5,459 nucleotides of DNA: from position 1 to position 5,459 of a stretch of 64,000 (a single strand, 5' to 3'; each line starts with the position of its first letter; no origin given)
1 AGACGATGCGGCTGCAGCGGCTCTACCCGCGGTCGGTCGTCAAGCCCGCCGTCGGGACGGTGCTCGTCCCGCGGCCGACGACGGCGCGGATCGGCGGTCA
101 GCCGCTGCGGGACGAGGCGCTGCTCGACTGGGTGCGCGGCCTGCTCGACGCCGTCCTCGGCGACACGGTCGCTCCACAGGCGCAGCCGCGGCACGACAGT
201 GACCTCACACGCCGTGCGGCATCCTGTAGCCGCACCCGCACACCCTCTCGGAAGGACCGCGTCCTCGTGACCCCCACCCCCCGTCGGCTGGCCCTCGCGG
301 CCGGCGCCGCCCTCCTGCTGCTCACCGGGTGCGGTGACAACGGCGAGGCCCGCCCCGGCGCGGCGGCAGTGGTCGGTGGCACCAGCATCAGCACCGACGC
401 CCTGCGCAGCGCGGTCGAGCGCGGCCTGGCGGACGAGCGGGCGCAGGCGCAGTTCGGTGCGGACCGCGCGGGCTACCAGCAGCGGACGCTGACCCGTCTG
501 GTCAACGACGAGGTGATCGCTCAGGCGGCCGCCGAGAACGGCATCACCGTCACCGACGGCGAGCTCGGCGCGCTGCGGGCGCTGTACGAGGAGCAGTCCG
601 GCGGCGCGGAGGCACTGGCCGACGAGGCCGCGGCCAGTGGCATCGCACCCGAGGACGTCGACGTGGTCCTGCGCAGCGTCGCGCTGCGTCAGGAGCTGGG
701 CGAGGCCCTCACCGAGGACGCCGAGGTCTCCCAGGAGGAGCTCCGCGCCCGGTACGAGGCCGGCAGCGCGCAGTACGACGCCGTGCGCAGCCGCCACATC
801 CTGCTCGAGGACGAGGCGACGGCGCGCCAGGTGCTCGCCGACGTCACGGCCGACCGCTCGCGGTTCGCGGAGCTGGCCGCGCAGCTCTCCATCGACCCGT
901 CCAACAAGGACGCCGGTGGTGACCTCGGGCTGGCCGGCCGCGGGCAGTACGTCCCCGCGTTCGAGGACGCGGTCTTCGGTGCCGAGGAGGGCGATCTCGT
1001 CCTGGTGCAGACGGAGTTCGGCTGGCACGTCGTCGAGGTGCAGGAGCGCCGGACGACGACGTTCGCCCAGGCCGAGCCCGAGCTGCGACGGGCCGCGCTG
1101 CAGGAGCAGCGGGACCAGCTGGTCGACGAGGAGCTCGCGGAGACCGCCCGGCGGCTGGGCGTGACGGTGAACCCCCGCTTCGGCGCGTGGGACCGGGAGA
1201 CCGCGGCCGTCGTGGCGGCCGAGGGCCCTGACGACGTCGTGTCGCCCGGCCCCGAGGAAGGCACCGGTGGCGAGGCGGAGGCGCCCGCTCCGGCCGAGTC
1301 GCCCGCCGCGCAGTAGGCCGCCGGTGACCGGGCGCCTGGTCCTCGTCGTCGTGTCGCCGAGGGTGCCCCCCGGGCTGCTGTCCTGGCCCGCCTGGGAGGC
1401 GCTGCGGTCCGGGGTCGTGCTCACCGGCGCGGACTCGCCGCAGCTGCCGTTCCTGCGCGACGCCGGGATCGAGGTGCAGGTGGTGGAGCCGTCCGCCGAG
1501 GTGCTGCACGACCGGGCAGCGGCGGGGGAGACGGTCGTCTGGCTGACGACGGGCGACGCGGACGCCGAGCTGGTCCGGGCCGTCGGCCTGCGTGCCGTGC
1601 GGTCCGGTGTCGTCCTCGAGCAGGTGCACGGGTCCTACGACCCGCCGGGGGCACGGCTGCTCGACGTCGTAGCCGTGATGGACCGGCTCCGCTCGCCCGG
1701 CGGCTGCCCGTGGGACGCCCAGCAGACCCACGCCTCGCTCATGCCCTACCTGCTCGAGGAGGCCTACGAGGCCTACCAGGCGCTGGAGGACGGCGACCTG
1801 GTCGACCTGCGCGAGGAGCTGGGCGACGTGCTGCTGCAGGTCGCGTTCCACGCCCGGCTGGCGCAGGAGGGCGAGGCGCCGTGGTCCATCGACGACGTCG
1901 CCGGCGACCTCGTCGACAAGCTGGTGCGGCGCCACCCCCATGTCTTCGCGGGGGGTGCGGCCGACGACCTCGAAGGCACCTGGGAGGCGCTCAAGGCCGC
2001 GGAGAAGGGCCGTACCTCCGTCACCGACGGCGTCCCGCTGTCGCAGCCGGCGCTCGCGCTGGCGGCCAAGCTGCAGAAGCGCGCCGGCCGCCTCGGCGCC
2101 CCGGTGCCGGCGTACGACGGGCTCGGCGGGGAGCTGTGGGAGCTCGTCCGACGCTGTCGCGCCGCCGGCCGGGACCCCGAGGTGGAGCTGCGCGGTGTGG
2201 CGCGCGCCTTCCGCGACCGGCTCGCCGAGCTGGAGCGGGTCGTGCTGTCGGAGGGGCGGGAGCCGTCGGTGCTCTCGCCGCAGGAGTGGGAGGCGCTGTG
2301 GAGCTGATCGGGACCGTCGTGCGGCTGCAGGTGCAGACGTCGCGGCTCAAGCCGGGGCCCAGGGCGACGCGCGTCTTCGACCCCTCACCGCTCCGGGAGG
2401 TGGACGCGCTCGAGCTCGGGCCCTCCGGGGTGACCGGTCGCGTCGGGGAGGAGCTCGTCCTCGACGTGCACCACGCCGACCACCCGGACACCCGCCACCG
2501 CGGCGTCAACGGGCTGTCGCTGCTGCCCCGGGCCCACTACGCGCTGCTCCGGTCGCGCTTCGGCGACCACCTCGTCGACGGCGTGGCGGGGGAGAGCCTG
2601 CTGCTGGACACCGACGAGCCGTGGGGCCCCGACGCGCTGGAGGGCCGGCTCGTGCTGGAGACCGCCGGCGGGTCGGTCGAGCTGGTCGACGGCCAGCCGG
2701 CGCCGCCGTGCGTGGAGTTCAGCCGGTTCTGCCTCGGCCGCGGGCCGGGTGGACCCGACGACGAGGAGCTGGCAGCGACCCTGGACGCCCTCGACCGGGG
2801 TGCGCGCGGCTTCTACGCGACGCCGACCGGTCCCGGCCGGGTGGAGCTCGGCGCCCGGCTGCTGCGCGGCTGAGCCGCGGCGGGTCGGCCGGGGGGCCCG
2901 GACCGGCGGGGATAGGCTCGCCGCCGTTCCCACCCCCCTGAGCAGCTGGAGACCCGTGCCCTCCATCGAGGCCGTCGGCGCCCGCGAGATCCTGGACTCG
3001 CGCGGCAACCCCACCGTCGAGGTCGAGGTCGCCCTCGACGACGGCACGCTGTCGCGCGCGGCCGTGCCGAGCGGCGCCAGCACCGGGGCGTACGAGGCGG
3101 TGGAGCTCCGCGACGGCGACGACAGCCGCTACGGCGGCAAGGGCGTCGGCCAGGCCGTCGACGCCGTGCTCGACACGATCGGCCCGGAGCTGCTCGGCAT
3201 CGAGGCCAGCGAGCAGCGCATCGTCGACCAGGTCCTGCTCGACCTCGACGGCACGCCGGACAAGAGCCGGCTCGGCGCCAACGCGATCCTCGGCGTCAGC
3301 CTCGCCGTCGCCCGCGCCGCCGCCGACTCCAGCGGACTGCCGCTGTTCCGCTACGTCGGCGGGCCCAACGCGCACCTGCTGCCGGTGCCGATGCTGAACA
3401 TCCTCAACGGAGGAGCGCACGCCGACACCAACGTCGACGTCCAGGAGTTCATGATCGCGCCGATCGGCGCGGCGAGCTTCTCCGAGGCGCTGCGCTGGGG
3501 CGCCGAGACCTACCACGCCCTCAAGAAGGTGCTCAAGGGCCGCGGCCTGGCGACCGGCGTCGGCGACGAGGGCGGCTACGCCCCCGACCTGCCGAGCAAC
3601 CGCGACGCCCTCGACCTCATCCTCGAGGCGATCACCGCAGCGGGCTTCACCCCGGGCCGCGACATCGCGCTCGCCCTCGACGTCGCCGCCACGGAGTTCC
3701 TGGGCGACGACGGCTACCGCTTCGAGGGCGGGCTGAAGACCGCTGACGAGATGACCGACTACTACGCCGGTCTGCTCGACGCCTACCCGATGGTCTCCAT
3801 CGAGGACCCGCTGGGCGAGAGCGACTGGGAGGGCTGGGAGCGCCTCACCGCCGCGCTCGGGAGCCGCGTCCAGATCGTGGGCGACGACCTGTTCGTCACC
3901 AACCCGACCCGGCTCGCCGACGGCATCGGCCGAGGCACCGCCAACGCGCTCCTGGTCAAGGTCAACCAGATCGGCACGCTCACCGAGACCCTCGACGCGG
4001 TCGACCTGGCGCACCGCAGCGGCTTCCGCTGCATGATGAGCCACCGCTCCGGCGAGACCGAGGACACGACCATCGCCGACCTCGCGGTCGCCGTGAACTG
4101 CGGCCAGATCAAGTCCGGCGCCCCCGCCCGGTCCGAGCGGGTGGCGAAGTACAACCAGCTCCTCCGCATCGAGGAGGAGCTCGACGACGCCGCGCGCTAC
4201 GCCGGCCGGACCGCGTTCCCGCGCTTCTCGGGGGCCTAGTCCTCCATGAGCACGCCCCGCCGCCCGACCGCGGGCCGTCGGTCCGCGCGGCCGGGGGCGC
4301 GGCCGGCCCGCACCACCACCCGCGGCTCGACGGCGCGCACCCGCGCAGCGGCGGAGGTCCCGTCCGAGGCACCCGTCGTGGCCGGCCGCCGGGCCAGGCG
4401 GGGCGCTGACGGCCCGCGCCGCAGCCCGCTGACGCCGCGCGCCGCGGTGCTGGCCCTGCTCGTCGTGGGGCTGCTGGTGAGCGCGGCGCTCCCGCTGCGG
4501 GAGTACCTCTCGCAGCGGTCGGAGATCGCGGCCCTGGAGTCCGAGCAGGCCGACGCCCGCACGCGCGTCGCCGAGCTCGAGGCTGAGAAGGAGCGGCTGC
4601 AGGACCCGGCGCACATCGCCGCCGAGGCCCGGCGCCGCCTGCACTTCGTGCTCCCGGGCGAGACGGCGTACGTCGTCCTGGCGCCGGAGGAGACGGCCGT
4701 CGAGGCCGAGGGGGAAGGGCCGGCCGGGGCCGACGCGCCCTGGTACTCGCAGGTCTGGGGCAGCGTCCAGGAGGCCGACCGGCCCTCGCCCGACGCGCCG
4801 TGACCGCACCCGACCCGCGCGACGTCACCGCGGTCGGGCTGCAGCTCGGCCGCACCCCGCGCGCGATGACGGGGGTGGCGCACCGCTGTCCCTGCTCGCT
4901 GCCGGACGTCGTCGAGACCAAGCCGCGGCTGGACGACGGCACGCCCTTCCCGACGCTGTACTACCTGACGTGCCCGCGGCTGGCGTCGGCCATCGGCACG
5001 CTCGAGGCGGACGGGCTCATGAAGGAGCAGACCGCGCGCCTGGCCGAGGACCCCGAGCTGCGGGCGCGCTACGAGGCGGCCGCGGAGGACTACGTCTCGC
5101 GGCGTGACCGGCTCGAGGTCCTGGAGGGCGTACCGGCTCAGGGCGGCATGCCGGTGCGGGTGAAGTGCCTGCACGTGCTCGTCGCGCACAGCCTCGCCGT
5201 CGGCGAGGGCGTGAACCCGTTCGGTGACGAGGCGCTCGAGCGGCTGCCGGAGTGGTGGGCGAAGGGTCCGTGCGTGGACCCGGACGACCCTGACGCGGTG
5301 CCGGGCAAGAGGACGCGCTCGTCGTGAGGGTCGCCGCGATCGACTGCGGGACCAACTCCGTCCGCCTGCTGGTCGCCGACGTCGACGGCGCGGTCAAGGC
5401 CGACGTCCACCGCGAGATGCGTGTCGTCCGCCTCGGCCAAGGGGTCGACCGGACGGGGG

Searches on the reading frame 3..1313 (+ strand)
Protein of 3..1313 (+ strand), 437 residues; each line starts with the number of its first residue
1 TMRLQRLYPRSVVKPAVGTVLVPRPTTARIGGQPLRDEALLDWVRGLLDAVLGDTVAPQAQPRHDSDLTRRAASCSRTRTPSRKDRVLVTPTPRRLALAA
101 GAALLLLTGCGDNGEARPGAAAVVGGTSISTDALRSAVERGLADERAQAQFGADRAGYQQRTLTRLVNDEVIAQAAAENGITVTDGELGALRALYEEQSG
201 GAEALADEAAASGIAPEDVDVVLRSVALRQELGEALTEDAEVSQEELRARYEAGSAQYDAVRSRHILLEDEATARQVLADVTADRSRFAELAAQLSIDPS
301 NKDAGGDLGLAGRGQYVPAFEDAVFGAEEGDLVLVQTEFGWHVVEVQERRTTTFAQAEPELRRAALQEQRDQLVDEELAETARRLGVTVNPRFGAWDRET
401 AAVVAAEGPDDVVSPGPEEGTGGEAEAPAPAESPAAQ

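Call 31: search_protein_families(library=pfam, proteins=[window:3-1313:+], max_evalue=0.001)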
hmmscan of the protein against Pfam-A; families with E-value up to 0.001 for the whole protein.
window:3-1313:+ (437 aa): 6 families
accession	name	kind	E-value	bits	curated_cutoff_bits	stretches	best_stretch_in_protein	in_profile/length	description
PF13616.12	Rotamase_3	-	1.8e-19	70.8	22.5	1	262-349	17-115/116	PPIC-type PPIASE domain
PF00639.27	Rotamase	-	3.4e-15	57.2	21.7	1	271-347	19-96/97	PPIC-type PPIASE domain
PF13624.11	SurA_N_3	-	5.4e-12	46.3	27.2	1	102-188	22-113/162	SurA-like N-terminal domain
PF13145.12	Rotamase_2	-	2.7e-10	41.5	27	1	242-358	1-120/121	PPIC-type PPIASE domain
PF13623.11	SurA_N_2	-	2.3e-09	37.7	28.5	1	109-189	30-116/145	SurA-like N-terminal domain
PF09312.16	SurA_N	-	0.00016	22.3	30.8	1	121-213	5-98/118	SurA N-terminal domain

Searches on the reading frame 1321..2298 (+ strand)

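Call 31: search_protein_families(library=pfam, proteins=[window:1321-2298:+], max_evalue=0.001)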
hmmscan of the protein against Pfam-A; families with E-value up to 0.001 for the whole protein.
window:1321-2298:+ (326 aa): 1 family
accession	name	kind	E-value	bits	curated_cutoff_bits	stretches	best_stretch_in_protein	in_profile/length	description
PF03819.22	MazG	-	2.4e-25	89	22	1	135-209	1-74/74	MazG nucleotide pyrophosphohydrolase domain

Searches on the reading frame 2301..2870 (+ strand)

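Call 31: search_protein_families(library=pfam, proteins=[window:2301-2870:+], max_evalue=0.001)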
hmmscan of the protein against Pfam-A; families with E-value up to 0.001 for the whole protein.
window:2301-2870:+ (190 aa): 1 family
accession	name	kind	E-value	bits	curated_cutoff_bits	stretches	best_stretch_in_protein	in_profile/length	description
PF03473.23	MOSC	-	0.00011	22.7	22.7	1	72-185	12-117/120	MOSC domain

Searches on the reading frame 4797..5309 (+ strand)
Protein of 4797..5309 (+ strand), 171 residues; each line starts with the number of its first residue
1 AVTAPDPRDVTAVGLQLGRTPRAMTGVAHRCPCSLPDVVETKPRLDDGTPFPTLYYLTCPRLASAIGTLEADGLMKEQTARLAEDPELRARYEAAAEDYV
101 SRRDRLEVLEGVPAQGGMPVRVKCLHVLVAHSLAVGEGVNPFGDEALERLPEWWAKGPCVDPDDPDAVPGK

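Call 31: search_protein_families(library=pfam, proteins=[window:4797-5309:+], max_evalue=0.001)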
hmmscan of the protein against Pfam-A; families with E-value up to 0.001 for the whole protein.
window:4797-5309:+ (171 aa): 1 family
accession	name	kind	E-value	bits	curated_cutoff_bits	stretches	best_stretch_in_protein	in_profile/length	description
PF04417.17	DUF501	-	1.1e-37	129.5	23.8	1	27-148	1-139/139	Protein of unknown function (DUF501)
